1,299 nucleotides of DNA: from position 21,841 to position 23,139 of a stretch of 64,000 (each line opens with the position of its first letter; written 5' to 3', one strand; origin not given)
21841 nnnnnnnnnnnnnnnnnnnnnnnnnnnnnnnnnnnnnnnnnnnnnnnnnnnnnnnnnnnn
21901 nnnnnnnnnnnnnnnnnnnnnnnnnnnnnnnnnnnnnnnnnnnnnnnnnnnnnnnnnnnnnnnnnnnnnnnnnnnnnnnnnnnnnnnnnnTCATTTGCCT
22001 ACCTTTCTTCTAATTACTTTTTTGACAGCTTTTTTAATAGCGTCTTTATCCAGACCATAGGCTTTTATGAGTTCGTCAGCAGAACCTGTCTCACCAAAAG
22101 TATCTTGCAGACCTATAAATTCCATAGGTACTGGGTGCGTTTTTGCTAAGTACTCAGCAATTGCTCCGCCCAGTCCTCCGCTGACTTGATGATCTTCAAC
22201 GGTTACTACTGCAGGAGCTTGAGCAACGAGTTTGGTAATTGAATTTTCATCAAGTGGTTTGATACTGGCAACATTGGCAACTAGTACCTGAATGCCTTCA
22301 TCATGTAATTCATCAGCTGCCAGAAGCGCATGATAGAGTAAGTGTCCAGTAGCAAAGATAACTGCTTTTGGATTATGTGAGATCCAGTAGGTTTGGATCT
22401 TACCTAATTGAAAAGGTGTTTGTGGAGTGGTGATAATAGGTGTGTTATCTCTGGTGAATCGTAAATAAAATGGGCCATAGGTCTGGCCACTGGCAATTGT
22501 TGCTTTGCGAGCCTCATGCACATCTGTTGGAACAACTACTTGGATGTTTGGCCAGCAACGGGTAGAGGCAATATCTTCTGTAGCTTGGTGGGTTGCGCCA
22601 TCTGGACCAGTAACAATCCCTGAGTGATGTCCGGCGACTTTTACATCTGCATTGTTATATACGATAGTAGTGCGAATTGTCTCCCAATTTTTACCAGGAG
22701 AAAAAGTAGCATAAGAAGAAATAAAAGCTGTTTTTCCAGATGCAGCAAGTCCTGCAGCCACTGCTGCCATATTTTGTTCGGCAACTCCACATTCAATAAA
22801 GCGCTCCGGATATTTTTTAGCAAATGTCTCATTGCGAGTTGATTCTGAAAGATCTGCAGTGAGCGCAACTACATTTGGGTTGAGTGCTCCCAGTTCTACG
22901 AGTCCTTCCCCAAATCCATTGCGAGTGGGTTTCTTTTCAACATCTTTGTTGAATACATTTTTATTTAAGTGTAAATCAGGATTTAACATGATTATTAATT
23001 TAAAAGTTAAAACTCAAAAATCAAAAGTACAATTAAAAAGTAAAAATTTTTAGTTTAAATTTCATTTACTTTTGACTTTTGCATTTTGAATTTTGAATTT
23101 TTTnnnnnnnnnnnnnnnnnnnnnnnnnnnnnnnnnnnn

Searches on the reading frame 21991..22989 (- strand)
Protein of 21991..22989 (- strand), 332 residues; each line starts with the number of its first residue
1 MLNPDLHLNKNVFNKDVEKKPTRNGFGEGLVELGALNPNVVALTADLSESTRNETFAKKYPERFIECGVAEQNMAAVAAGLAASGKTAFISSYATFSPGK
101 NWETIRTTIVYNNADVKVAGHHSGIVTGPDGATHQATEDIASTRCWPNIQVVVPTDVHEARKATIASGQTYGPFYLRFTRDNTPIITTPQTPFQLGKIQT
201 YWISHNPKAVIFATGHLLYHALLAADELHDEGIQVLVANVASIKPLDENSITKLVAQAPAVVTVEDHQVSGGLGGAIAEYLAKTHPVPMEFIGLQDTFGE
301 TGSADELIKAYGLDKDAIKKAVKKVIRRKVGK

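Call 36: search_protein_families(library=pfam, proteins=[window:21991-22989:-], max_evalue=0.001)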
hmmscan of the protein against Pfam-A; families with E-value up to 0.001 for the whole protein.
window:21991-22989:- (332 aa): 3 families
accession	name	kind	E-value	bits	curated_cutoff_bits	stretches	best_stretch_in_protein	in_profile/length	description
PF02779.29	Transket_pyr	-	1.8e-35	122.6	27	1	20-184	3-173/174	Transketolase, pyrimidine binding domain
PF02780.25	Transketolase_C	-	9.1e-27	93.9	25.9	1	205-318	8-124/124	Transketolase, C-terminal domain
PF22613.1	Transketolase_C_1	-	5e-06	27.1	27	1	205-314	10-113/113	Transketolase-like TK C-terminal domain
